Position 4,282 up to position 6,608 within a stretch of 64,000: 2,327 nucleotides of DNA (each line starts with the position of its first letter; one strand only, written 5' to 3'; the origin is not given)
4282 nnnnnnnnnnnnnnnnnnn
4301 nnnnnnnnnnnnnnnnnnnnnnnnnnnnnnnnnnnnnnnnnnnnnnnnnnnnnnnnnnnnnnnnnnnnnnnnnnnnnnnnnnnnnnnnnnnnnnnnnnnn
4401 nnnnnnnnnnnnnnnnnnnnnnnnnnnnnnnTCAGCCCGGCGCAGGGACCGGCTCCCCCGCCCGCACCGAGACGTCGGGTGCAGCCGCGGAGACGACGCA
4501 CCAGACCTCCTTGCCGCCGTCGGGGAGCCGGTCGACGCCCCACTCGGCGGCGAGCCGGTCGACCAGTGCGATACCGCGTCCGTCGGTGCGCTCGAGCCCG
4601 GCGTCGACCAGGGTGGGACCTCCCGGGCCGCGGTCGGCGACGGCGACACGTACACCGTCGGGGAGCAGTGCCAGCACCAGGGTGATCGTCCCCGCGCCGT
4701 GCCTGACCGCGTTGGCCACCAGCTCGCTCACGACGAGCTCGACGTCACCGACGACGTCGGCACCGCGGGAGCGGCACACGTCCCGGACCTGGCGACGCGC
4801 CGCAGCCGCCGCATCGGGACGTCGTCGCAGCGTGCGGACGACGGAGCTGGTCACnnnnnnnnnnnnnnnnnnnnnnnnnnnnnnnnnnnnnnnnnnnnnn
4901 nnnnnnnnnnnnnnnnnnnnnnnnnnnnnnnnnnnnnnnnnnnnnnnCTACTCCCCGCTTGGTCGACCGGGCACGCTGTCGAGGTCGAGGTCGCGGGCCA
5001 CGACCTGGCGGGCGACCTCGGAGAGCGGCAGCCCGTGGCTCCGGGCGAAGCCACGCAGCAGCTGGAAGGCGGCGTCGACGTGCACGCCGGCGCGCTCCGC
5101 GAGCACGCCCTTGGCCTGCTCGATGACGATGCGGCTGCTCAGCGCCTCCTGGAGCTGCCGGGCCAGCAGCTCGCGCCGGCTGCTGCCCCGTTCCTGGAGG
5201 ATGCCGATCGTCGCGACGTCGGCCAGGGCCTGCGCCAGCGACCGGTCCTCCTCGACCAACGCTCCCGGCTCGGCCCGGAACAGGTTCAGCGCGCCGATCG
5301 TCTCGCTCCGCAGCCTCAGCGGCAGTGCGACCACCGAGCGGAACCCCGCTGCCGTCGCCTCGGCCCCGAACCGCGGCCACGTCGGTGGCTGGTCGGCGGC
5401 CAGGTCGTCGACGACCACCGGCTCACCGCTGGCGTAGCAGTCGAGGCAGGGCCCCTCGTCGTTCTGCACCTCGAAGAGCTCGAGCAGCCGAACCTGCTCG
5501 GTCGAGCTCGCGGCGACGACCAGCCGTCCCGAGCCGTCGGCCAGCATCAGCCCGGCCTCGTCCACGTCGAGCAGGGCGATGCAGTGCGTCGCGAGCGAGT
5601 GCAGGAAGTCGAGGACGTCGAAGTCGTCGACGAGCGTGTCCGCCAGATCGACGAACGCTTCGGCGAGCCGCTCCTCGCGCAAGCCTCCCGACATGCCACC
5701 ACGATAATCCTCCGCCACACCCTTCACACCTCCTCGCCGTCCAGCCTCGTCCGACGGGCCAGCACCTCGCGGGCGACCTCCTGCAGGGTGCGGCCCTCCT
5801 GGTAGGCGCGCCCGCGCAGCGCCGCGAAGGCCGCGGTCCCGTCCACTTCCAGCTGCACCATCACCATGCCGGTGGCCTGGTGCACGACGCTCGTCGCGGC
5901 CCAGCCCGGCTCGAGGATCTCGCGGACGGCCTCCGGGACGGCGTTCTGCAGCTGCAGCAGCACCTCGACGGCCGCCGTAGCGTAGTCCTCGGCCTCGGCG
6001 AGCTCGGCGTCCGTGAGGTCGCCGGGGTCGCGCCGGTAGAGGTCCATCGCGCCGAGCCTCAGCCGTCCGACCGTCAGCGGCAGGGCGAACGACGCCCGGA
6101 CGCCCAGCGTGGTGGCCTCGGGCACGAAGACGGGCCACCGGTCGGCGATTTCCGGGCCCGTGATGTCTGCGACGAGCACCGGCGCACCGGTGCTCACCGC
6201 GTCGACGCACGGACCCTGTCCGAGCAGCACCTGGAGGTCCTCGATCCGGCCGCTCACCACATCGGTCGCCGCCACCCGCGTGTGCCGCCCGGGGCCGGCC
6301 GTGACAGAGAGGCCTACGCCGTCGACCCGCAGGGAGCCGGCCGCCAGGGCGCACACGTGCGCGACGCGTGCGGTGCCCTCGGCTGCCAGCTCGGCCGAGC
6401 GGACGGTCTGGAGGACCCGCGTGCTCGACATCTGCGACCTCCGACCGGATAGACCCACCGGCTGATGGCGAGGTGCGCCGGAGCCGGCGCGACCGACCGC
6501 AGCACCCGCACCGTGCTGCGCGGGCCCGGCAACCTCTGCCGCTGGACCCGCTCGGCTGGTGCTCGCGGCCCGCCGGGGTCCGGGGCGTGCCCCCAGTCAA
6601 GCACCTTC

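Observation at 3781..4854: RsbW-like kinase and ECF sigma factor share one frame across a single TGA; the sigma's conserved N-terminus has no canonical start codon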

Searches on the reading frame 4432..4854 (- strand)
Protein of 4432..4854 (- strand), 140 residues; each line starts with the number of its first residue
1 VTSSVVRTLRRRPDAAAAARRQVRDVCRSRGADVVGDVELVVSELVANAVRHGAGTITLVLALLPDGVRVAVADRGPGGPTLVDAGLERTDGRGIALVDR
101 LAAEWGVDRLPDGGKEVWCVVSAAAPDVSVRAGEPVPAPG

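Call 4: search_protein_families(library=ncbifam, proteins=[window:4432-4854:-], max_evalue=0.01)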
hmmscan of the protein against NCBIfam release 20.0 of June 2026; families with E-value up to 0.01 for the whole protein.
window:4432-4854:- (140 aa): 5 families
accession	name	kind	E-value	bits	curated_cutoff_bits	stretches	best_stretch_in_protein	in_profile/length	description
NF041045.1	RsbA_anti_sig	subfamily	7.3e-09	35.3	210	1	12-103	187-284/303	anti-sigma factor RsbA family regulatory protein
TIGR02966.1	phoR_proteo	equivalog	0.00099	18.2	334.2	1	5-78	194-272/333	phosphate regulon sensor histidine kinase PhoR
TIGR01925.2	spIIAB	equivalog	0.0022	17.9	135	1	33-78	33-83/137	anti-sigma F factor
NF003144.0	PRK04069.1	equivalog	0.0025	17.2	145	1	33-77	38-87/161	anti-sigma B factor RsbW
TIGR01924.1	rsbW_low_gc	equivalog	0.0058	16.1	155.05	1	33-76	38-86/159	anti-sigma B factor RsbW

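Call 5: search_protein_families(library=pfam, proteins=[window:4432-4854:-], max_evalue=0.01)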
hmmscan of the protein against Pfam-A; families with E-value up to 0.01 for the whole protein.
window:4432-4854:- (140 aa): 2 families
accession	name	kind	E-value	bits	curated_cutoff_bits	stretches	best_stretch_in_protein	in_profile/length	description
PF13581.12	HATPase_c_2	-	7.7e-15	55.5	27.4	1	11-118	3-124/127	Histidine kinase-like ATPase domain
PF02518.31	HATPase_c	-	6.9e-08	33.3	26.4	1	38-120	6-106/111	Histidine kinase-, DNA gyrase B-, and HSP90-like ATPase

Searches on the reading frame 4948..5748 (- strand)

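Call 5: search_protein_families(library=pfam, proteins=[window:4948-5748:-], max_evalue=0.01)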
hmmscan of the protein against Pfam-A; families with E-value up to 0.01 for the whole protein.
window:4948-5748:- (266 aa): 5 families
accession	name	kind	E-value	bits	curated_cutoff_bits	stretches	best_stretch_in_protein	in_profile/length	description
PF03861.19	ANTAR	-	6.3e-18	64.7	27.3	1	197-250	1-54/54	ANTAR domain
PF13185.12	GAF_2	-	1.5e-16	61.3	28.6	1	53-183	12-135/136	GAF domain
PF01590.32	GAF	-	3.3e-14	54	22.4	1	45-181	2-131/133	GAF domain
PF13492.12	GAF_3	-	1.6e-10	41.9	27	1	49-183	6-127/129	GAF domain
PF03472.21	Autoind_bind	-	0.0085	16.1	23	0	104-178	65-144/149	Autoinducer binding domain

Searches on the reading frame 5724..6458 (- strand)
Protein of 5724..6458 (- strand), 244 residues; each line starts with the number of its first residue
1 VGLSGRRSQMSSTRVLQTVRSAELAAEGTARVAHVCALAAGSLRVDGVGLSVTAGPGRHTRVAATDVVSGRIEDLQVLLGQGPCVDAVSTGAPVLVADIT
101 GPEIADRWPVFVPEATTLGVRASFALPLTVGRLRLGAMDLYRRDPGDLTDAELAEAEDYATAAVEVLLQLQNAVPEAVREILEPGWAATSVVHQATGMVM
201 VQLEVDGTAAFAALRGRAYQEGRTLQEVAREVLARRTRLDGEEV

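Call 5: search_protein_families(library=pfam, proteins=[window:5724-6458:-], max_evalue=0.01)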
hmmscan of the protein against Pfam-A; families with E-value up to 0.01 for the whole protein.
window:5724-6458:- (244 aa): 4 families
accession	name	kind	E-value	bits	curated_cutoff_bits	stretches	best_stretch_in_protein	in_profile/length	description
PF03861.19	ANTAR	-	7.3e-09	35.7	27.3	1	190-233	11-54/54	ANTAR domain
PF13185.12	GAF_2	-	2.4e-07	31.5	28.6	1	63-163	36-131/136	GAF domain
PF01590.32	GAF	-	3.3e-07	31.3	22.4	1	29-162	10-128/133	GAF domain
PF13492.12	GAF_3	-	0.0018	19.1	27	1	112-166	72-126/129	GAF domain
